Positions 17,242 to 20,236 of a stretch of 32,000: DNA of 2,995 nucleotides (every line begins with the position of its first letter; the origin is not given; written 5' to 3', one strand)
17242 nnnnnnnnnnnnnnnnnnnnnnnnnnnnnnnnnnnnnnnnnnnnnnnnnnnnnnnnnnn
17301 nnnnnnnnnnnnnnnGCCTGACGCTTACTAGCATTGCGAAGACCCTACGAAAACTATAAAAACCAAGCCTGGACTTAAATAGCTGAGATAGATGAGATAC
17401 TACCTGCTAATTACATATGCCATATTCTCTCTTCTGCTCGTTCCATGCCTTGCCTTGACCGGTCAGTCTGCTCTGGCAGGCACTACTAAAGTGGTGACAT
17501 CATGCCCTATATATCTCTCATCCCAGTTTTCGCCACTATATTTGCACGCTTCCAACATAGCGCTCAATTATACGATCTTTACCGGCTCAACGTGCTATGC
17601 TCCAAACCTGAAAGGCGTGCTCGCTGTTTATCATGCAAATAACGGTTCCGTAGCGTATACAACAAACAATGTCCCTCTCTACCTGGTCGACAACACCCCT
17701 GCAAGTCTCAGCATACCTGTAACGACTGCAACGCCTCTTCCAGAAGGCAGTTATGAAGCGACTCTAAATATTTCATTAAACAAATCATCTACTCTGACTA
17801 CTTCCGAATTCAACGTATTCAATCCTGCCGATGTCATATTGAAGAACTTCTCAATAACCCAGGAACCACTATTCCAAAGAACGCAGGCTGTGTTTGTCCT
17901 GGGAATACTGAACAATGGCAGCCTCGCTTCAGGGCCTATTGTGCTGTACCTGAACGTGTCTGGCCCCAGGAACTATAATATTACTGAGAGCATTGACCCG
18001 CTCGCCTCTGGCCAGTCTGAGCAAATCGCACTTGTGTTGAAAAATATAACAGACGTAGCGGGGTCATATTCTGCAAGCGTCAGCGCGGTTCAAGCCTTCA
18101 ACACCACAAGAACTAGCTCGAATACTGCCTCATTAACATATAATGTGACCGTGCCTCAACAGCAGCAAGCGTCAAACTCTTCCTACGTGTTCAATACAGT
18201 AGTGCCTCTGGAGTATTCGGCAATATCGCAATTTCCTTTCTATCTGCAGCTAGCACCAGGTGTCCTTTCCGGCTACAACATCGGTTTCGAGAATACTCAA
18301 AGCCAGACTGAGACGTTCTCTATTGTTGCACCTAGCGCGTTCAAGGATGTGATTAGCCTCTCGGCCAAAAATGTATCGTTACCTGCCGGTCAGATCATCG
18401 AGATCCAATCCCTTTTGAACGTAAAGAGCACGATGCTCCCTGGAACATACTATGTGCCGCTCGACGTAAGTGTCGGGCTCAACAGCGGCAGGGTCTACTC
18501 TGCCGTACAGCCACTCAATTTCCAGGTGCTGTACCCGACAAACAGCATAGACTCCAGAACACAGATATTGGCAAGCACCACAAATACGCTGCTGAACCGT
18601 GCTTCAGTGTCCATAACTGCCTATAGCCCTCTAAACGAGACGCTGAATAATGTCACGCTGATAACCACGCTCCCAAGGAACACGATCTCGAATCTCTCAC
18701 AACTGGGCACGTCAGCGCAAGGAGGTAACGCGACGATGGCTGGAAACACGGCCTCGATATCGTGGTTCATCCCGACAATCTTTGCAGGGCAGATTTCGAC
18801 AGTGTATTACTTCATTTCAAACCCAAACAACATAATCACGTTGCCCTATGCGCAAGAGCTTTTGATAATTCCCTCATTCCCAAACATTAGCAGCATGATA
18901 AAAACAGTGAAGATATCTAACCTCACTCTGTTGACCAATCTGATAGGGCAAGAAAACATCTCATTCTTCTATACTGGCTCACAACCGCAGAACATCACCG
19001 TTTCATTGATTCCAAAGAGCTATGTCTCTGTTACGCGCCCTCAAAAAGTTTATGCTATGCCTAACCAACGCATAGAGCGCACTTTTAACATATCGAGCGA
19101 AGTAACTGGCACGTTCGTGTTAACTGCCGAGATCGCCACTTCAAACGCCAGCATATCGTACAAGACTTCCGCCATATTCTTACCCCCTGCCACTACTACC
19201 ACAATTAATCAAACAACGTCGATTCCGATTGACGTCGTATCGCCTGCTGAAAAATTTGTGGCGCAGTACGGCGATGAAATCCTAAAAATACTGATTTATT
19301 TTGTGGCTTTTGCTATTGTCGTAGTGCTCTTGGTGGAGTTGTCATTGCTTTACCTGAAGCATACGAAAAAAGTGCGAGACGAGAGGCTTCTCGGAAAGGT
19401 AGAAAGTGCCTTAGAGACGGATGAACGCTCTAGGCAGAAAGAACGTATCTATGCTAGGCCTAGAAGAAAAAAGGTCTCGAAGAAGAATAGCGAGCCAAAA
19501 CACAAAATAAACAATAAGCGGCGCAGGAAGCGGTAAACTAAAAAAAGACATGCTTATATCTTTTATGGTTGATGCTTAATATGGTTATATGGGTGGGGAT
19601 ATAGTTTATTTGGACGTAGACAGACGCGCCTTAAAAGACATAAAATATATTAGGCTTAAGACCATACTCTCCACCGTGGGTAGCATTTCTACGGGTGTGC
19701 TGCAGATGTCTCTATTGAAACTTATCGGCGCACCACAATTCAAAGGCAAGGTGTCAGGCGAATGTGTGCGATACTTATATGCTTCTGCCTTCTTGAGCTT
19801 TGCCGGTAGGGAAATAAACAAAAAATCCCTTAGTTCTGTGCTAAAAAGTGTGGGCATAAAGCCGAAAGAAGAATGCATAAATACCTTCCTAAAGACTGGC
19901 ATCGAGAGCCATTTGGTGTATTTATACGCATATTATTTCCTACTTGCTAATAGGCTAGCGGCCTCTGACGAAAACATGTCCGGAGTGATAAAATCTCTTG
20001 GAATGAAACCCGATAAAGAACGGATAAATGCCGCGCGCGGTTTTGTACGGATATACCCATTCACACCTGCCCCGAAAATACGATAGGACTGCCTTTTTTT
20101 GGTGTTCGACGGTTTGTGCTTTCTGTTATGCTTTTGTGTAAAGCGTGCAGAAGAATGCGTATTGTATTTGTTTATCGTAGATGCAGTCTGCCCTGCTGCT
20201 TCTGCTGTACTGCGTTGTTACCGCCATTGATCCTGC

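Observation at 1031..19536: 18.5-kb surface-protein island organised as anchor-less lectin 'heads' plus a head-less anchored 'stalk'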

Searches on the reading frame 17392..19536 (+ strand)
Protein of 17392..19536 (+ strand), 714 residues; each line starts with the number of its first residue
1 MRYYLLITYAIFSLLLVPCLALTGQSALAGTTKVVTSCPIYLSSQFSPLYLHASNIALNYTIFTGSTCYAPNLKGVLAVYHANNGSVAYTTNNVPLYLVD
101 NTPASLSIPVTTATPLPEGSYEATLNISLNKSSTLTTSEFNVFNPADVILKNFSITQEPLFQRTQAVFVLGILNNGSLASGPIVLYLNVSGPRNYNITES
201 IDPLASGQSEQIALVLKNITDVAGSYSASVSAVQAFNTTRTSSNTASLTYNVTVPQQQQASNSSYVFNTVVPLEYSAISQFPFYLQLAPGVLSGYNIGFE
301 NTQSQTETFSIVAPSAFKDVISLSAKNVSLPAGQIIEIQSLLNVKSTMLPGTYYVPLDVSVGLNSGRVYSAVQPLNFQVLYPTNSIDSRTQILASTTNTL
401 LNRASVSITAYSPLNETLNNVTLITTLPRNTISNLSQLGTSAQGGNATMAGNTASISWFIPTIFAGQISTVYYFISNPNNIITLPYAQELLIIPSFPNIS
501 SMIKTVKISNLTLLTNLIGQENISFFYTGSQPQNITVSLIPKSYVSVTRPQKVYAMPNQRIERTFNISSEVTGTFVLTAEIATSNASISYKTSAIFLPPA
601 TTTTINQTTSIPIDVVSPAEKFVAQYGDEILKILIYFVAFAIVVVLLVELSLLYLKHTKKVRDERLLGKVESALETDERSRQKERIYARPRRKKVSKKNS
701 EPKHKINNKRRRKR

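Call 8: search_protein_families(library=pfam, proteins=[window:17392-19536:+], max_evalue=0.01)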
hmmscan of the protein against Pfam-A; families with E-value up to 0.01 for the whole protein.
window:17392-19536:+ (714 aa): 0 families

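Call 13: find_encoding_contigs(protein=window:17392-19536:+, flank=10000, max_places=6)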
Protein window:17392-19536:+ (714 aa): 1 contig read that carries it; 1 place shown.
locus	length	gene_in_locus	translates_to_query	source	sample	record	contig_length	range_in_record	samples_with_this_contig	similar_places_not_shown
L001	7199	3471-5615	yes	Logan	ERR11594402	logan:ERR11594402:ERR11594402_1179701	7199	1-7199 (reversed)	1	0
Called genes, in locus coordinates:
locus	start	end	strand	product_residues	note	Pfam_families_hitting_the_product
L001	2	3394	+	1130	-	?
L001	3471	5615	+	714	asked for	-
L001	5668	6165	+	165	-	-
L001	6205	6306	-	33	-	-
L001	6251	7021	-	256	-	PF01656:CbiA, PF02374:ArsA_ATPase (weak), PF06564:CBP_BcsQ (weak), PF09140:MipZ (weak), PF10609:ParA, PF13614:AAA_31, PF00142:Fer4_NifH (faint)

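Call 49: search_protein_families(library=ncbifam, proteins=[window:17392-19536:+], max_evalue=0.01)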
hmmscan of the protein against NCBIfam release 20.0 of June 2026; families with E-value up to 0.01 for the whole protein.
window:17392-19536:+ (714 aa): 0 families

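Call 50: find_homologous_proteins(query=window:17392-19536:+)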
Query window:17392-19536:+ (714 aa): 5 proteins with E <= 0.001 among 8000 candidates.
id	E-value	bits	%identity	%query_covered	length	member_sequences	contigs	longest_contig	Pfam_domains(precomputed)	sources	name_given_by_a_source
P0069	0.0e+0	1512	100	100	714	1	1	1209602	-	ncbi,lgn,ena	-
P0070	4.1e-44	169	27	94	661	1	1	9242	-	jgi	-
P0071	9.0e-41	158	27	85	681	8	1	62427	-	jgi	-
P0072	1.2e-17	82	25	59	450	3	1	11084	-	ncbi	ncbi:MAG: hypothetical protein RXP92_02340, partial [Candidatus Micrarchaeota archaeon]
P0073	6.8e-17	80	24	89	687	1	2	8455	-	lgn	-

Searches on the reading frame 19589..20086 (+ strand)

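Call 8: search_protein_families(library=pfam, proteins=[window:19589-20086:+], max_evalue=0.01)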
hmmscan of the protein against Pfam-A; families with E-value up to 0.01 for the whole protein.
window:19589-20086:+ (165 aa): 0 families

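Call 49: search_protein_families(library=ncbifam, proteins=[window:19589-20086:+], max_evalue=0.01)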
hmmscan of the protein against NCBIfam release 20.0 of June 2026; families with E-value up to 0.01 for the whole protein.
window:19589-20086:+ (165 aa): 1 family
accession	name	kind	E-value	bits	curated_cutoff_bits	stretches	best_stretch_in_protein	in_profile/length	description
TIGR03685.1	ribo_P1_arch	equivalog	1.9e-07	31.4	100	1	61-99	2-40/105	50S ribosomal protein P1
